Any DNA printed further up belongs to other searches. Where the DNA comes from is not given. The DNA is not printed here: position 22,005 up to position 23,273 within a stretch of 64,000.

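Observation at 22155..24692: ATP-grasp ligase and extended class I aminotransferase pair welded into the dnaB-dnaI replication operon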

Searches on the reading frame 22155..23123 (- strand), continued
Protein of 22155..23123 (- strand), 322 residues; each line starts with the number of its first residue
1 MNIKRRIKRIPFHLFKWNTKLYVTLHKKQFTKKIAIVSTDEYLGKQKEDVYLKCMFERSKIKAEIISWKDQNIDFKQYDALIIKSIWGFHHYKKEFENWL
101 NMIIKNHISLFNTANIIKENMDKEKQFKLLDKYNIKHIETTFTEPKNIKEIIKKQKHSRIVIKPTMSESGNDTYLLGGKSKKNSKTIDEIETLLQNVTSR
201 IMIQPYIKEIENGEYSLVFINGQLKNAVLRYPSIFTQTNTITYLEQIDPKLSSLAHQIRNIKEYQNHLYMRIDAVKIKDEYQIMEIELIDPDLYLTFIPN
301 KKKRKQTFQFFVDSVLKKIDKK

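Call 33: search_protein_representatives(alignment_id=A2)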
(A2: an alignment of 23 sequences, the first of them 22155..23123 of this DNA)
Query: 23 sequences, 325 profile positions. Proteins with E-value up to 0.001 (for the whole library): 7284; up to 1e-10: 5031; up to 1e-30: 2386. The best 150 are listed.
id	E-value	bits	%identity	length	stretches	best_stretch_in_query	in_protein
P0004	4.0e-130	449.9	-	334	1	4-324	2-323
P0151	2.8e-127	440.5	-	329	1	2-324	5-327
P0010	1.8e-118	411.6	-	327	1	2-324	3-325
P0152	3.4e-105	368.0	-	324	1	2-314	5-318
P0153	2.9e-103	361.6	-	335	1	3-322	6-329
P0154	7.3e-103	360.3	-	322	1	11-324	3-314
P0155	1.1e-102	359.7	-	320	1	5-324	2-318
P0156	1.7e-100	352.5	-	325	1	5-322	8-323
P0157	2.7e-99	348.6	-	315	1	2-324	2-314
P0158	9.0e-99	346.8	-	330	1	5-324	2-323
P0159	2.9e-96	338.6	-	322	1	5-324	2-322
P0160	3.5e-96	338.3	-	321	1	6-324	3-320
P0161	3.2e-95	335.2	-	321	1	2-324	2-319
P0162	5.5e-95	334.4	-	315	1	3-324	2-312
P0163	1.2e-94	333.2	-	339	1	1-324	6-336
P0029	2.0e-66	240.5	-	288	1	29-306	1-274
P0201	6.2e-65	235.6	-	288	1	29-323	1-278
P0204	2.4e-64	233.7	-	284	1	29-307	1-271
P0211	3.4e-63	229.9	-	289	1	28-302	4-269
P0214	1.1e-62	228.2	-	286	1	28-306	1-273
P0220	3.0e-60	220.2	-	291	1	28-313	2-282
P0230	1.8e-58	214.4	-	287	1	28-319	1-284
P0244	7.9e-57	209.0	-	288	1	29-305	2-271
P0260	2.1e-55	204.3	-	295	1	29-317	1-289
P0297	8.4e-54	199.0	-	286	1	29-306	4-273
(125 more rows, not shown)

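Call 35: predict_structure(alignment_id=A2)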
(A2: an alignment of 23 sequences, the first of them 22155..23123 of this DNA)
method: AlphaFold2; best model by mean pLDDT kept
length: 322 residues; sequences in the alignment: 23
mean_pLDDT: 91.5   pTM: 0.88
mean pLDDT of the five models: 91.5, 90.7, 90.3, 90.0, 89.8
residues with pLDDT >= 90: 237; 70-90: 83; 50-70: 2; < 50: 0
segments of 3 or more residues with pLDDT < 50: none
pLDDT, mean of each block of 10 residues (from residue 1): 83 94 96 95 92 96 96 95 88 92 94 87 93 96 92 87 86 87 90 88 93 94 94 84 94 96 91 95 93 85 94 93 68
secondary structure, 60 per line:
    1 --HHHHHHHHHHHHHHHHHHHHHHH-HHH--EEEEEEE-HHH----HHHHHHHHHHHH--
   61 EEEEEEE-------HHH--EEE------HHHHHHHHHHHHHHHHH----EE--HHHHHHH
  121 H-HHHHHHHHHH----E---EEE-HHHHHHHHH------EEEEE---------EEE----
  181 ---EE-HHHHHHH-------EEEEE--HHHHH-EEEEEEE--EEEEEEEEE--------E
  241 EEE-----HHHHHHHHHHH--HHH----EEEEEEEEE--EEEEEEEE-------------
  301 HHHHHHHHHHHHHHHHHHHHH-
elements in order: H3-25 E32-38 H47-58 E61-67 E80-82 H89-105 H114-121 H123-132 E141-143 H145-153 E160-164 E174-176 H187-193 E201-205 H208-212 E214-220 E223-231 E240-243 H249-259 E269-277 E280-287 H301-321

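Call 39: fold_search(model_id=the predicted structure, library=pdb)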
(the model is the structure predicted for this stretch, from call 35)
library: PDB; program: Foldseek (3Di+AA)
matches with E <= 10: 1324; with E <= 0.001: 398
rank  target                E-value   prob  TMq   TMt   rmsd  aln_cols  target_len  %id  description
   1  6jil_A                2.6e-18  1.00  0.72  0.77   3.8       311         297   18  Crystal structure of D-cycloserine synthetase DcsG (released 2019-12-18)
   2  6jil_B                2.9e-18  1.00  0.73  0.78   3.8       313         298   18  Crystal structure of D-cycloserine synthetase DcsG (released 2019-12-18)
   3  3vpb_A                1.0e-12  1.00  0.67  0.75   3.8       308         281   14  ArgX from Sulfolobus tokodaii complexed with LysW/Glu/ADP/Mg/Zn/Sulfate (released 2013-02-27)
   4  5k2m_D                1.1e-12  1.00  0.64  0.74   4.3       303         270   15  Bifunctional LysX/ArgX from Thermococcus kodakarensis with LysW-gamma-AAA (released 2016-09-07)
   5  3vpb_B                1.4e-12  1.00  0.67  0.76   3.7       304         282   14  ArgX from Sulfolobus tokodaii complexed with LysW/Glu/ADP/Mg/Zn/Sulfate (released 2013-02-27)
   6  3vpc_C                1.4e-12  1.00  0.63  0.73   4.2       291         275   14  ArgX from Sulfolobus tokodaii complexed with ADP (released 2013-02-27)
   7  5k2m_A                1.8e-12  1.00  0.64  0.74   4.4       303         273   14  Bifunctional LysX/ArgX from Thermococcus kodakarensis with LysW-gamma-AAA (released 2016-09-07)
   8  3r5x_D                1.9e-12  1.00  0.63  0.65   5.1       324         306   14  Crystal Structure of D-alanine--D-Alanine Ligase from Bacillus anthracis complexed with ATP (released 2011-04-06)
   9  5zct_C                2.6e-12  1.00  0.61  0.66   5.2       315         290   16  The crystal structure of the poly-alpha-L-glutamate peptides synthetase RimK at 2.05 angstrom resolution. (released 2018-07-25)
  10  3r23_B                2.8e-12  1.00  0.60  0.63   5.5       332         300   13  Crystal Structure of D-alanine--D-Alanine Ligase from Bacillus anthracis (released 2011-03-30)
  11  5zct_A                3.1e-12  1.00  0.60  0.65   5.2       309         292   14  The crystal structure of the poly-alpha-L-glutamate peptides synthetase RimK at 2.05 angstrom resolution. (released 2018-07-25)
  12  3r5x_C                4.2e-12  1.00  0.59  0.65   5.1       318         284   14  Crystal Structure of D-alanine--D-Alanine Ligase from Bacillus anthracis complexed with ATP (released 2011-04-06)
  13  3r5x_A                4.2e-12  1.00  0.62  0.65   5.6       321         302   14  Crystal Structure of D-alanine--D-Alanine Ligase from Bacillus anthracis complexed with ATP (released 2011-04-06)
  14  7drp_A                4.7e-12  1.00  0.56  0.58   5.9       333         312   11  Structure of ATP-grasp ligase PsnB complexed with phosphomimetic variant of minimal precursor, Mg, and ADP (released 2021-09-08)
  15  8evy_A                5.6e-12  1.00  0.58  0.59   5.3       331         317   14  DdlB from Pseudomonas aeruginosa PAO1 in complex with ATP and D-ala-D-ala (released 2023-08-30)
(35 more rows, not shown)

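Call 40: list_cluster_members(proteins=[P0029, P0201, P0204, P0211, P0214, P0220, P0230, P0244, P0260, P0297])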
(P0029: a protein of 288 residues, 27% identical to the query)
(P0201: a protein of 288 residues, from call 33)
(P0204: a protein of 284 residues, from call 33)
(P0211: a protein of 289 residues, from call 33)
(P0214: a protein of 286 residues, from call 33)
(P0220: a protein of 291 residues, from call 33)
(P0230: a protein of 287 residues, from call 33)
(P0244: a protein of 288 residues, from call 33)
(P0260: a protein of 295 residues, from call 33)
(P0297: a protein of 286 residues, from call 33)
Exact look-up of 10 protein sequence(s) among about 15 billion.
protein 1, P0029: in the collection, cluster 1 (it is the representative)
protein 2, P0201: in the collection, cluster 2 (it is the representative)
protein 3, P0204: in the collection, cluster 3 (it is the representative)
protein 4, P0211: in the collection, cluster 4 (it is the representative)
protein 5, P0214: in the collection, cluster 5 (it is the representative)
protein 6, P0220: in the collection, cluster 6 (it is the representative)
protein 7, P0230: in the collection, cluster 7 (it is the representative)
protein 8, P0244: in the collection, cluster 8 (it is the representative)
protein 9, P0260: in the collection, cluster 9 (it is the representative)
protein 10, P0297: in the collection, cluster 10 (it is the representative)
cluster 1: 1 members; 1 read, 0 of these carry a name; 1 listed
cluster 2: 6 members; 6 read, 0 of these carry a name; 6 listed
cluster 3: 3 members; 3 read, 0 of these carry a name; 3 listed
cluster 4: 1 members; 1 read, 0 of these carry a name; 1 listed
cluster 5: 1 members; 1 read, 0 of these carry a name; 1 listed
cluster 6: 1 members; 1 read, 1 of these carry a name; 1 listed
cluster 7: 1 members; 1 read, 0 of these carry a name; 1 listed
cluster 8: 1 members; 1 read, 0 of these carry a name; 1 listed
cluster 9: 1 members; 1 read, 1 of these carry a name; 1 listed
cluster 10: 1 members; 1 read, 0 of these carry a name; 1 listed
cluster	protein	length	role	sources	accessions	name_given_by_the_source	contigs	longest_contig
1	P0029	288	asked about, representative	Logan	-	-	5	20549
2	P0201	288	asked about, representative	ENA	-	-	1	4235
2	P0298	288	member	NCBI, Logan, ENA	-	-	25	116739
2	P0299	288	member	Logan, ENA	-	-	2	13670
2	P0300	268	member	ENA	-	-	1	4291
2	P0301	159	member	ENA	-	-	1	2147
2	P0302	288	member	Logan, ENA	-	-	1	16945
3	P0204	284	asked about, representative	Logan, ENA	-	-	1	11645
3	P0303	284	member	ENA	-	-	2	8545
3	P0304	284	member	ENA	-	-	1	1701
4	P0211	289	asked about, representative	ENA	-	-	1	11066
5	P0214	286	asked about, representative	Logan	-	-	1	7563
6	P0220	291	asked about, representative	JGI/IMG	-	glutathione synthase/RimK-type ligase-like ATP-grasp enzyme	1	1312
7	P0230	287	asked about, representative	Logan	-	-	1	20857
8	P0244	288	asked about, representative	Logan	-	-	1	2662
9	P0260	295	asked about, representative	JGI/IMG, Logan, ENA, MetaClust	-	\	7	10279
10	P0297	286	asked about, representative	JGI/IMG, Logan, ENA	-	-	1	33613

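Call 47: search_protein_families(library=pfam, proteins=[L012:3635-5284:+, L016:3959-5191:+, L023:3894-5249:+, L028:2927-4483:+, L018:4458-5222:+, L031:4962-5453:+, L004:5488-6297:+, L035:4352-5392:+, L015:4866-5339:+, L017:2917-5286:+], max_evalue=0.001)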
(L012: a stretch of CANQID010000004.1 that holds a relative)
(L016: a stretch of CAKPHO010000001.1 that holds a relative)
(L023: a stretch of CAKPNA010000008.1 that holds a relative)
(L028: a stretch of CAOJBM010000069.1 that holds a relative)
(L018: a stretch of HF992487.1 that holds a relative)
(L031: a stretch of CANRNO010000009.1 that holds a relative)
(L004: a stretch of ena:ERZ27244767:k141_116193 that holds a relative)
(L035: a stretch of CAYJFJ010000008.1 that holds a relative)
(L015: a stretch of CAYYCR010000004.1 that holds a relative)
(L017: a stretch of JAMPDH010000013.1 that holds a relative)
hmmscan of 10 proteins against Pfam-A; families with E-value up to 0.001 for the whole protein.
L012:3635-5284:+ (549 aa): 2 families
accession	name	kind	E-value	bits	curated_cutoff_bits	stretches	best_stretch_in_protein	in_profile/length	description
PF01943.22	Polysacc_synt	-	6.1e-23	82.1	28.2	1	7-315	2-270/274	Polysaccharide biosynthesis protein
PF01554.23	MatE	-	1.9e-07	31.4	24.9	1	286-415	28-159/161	MatE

L016:3959-5191:+ (410 aa): 2 families
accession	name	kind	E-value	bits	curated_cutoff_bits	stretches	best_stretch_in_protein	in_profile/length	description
PF02388.22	FemAB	-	9e-102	341.4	24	1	7-397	1-404/406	FemAB family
PF13480.13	Acetyltransf_6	-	1e-07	32.7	22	1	292-368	79-142/143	Acetyltransferase (GNAT) domain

L023:3894-5249:+ (451 aa): 3 families
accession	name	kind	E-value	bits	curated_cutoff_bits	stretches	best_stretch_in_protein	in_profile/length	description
PF08245.18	Mur_ligase_M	-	2e-47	162.2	24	1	110-291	1-199/200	Mur ligase middle domain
PF02875.26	Mur_ligase_C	-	9e-17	62.5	28.4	1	312-436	1-126/127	Mur ligase, glutamate ligase domain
PF01225.30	Mur_ligase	-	4.4e-07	30.6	21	1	27-99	6-94/95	Mur ligase family, catalytic domain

L028:2927-4483:+ (518 aa): 0 families

L018:4458-5222:+ (254 aa): 0 families

L031:4962-5453:+ (163 aa): 0 families

L004:5488-6297:+ (269 aa): 0 families

L035:4352-5392:+ (346 aa): 1 family
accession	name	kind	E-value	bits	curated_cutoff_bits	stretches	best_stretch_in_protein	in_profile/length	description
PF13354.11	Beta-lactamase2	-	2.3e-25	89.7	22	1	103-303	2-214/214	Beta-lactamase enzyme family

L015:4866-5339:+ (157 aa): 4 families
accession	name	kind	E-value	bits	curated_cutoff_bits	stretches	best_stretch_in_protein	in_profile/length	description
PF13508.13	Acetyltransf_7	-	9.9e-08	32.7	27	1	69-146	4-81/84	Acetyltransferase (GNAT) domain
PF00583.31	Acetyltransf_1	-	7.7e-06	26.6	20.7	1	62-147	27-116/116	Acetyltransferase (GNAT) family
PF13673.13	Acetyltransf_10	-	1.3e-05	25.6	23.6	1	48-151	15-111/128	Acetyltransferase (GNAT) domain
PF14542.12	Acetyltransf_CG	-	0.00012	22.6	30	1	69-134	1-66/80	GCN5-related N-acetyl-transferase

L017:2917-5286:+ (789 aa): 5 families
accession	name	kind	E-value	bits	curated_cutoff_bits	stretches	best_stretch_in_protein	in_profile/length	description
PF03483.22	B3_4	-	2e-62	210.3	29.3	1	216-387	1-173/174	B3/4 domain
PF17759.6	tRNA_synthFbeta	-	2.3e-51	174.8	22.4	1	479-669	3-199/214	Phenylalanyl tRNA synthetase beta chain CLM domain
PF03147.19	FDX-ACB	-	1.9e-24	86.3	31.1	1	695-787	1-94/94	Ferredoxin-fold anticodon binding domain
PF01588.26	tRNA_bind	-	6.7e-21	74.6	27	1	43-147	1-95/96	Putative tRNA binding domain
PF03484.21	B5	-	9.6e-15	55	28.6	1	408-474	1-67/67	tRNA synthetase B5 domain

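Call 49: search_protein_families(library=ncbifam, proteins=[L023:3894-5249:+, L012:3635-5284:+, L016:3959-5191:+, L035:4352-5392:+, L028:2927-4483:+], max_evalue=0.00001)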
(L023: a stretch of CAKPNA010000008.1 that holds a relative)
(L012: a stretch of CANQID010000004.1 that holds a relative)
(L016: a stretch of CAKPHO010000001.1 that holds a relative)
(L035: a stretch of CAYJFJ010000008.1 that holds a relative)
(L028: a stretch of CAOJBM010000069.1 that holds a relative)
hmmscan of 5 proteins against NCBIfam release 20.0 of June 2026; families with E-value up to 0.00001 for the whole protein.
L023:3894-5249:+ (451 aa): 20 families
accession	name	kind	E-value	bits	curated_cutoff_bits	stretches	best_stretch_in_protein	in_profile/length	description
TIGR01143.1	murF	subfamily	6.6e-118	394.3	288.6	1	28-448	1-418/418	UDP-N-acetylmuramoyl-tripeptide--D-alanyl-D-alanine ligase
NF008896.0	PRK11929.1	equivalog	6.3e-104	348.6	1023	1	18-449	522-957/965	bifunctional UDP-N-acetylmuramoyl-L-alanyl-D-glutamate--2,6-diaminopimelate ligase MurE/UDP-N-acetylmuramoyl-tripeptide--D-alanyl-D-alanine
NF008041.0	PRK10773.1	equivalog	1.6e-73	248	551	1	5-448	7-447/453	UDP-N-acetylmuramoyl-tripeptide--D-alanyl-D-alanine ligase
NF008897.0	PRK11930.1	equivalog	4.6e-71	240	804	1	4-448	5-453/822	bifunctional UDP-N-acetylmuramoyl-tripeptide:D-alanyl-D-alanine ligase/alanine racemase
NF010693.0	PRK14093.1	equivalog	7.5e-70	235.9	544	1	7-449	12-465/479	UDP-N-acetylmuramoylalanyl-D-glutamyl-2,6-diaminopimelate--D-alanyl-D-alanine ligase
NF001126.0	PRK00139.1-4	equivalog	3.3e-36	124.9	373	2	15-136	15-135/486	UDP-N-acetylmuramoyl-L-alanyl-D-glutamate--2,6-diaminopimelate ligase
NF001124.0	PRK00139.1-2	equivalog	4.3e-27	95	476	2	19-130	24-134/500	UDP-N-acetylmuramoyl-L-alanyl-D-glutamate--2,6-diaminopimelate ligase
TIGR01085.1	murE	subfamily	6.5e-25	88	257.3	2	23-132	4-112/472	UDP-N-acetylmuramyl-tripeptide synthetase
TIGR01087.1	murD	equivalog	1.6e-22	80.2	211.95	1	101-433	102-415/441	UDP-N-acetylmuramoyl-L-alanine--D-glutamate ligase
TIGR01082.1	murC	equivalog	2.6e-21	76.2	335.1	1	71-340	73-333/449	UDP-N-acetylmuramate--L-alanine ligase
NF001123.0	PRK00139.1-1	equivalog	1.3e-18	66.9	586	1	16-248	13-263/493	UDP-N-acetylmuramoyl-L-alanyl-D-glutamate--2,6-diaminopimelate ligase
NF010628.0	PRK14022.1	equivalog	4.8e-17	61.9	536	2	19-134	31-140/483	UDP-N-acetylmuramoyl-L-alanyl-D-glutamate--L-lysine ligase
NF053645.1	pMurC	equivalog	3.4e-12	45.8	560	1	78-247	84-248/492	pseudomurein biosynthesis peptide ligase pMurC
NF053648.1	pMurE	equivalog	1.4e-10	40.5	600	1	51-358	40-362/464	pseudomurein biosynthesis peptide ligase pMurE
TIGR02068.2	cya_phycin_syn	equivalog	2.3e-09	35.9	850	1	180-261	565-648/862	cyanophycin synthetase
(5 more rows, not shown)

L012:3635-5284:+ (549 aa): 2 families
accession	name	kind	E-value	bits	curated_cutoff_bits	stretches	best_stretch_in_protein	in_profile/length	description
TIGR02900.1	spore_V_B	equivalog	9e-45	153.3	372.3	1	6-503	1-479/488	stage V sporulation protein B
TIGR00797.1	matE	subfamily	2.1e-07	30.2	147.4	0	281-487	23-236/396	MATE family efflux transporter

L016:3959-5191:+ (410 aa): 1 family
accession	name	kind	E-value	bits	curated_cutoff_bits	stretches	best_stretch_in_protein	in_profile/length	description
NF047883.1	UAcmpLyAlTFemX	equivalog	3e-24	85.9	500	1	9-241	12-233/337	UDP-N-acetylmuramoylpentapeptide-lysine N(6)-alanyltransferase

L035:4352-5392:+ (346 aa): 4 families
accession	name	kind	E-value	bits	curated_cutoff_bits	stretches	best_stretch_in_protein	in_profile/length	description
NF033103.1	bla_class_A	equivalog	1e-11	44.5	200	1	103-216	15-128/257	class A beta-lactamase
NF040934.1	blaRAHN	exception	5.9e-07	29.1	590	1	88-209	38-158/295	RAHN family extended-spectrum class A beta-lactamase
NF012099.1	SubclassA2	equivalog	7.1e-06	25.4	320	0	108-214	24-133/275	class A beta-lactamase, subclass A2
NF033152.0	BlaA_Yent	exception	8.8e-06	25.5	625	0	76-202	24-149/294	class A beta-lactamase BlaA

L028:2927-4483:+ (518 aa): 0 families
